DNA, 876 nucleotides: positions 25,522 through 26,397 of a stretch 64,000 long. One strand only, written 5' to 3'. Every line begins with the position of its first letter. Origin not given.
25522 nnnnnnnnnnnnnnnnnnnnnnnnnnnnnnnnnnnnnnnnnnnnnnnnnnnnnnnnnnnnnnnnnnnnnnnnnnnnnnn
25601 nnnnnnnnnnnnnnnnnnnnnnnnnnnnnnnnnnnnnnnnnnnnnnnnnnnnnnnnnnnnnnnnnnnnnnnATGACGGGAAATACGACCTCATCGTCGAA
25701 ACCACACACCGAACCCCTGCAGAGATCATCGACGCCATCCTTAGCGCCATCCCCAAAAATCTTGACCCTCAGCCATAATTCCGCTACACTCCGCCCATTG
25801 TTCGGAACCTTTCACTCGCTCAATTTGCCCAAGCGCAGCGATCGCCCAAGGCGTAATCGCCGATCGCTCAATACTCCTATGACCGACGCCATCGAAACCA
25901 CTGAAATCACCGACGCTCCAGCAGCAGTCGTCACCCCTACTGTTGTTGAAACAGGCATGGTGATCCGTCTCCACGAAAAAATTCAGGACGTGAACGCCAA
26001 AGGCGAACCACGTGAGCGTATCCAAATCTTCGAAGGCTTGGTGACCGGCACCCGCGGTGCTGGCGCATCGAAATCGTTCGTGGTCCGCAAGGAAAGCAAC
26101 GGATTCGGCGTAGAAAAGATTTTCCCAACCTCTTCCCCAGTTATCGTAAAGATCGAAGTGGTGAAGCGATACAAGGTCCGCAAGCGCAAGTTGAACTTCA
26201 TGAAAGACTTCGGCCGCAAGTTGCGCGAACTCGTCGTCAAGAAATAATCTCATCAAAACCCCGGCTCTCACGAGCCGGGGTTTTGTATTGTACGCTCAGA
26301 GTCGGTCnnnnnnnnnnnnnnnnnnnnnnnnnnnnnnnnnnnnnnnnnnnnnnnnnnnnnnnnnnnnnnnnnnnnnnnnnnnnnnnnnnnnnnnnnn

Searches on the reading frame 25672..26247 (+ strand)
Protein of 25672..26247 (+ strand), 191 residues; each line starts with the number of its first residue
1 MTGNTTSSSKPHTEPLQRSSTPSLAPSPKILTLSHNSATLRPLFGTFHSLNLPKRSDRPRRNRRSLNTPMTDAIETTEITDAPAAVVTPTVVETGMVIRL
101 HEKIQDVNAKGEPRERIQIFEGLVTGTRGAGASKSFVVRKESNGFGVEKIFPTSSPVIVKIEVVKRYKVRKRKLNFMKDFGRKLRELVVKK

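Call 10: search_protein_families(library=pfam, proteins=[window:25672-26247:+], max_evalue=0.001)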
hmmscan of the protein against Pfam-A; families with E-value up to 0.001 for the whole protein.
window:25672-26247:+ (191 aa): 1 family
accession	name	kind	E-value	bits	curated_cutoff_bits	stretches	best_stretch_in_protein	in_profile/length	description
PF01245.26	Ribosomal_L19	-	2.8e-23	82.4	22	1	92-183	18-104/111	Ribosomal protein L19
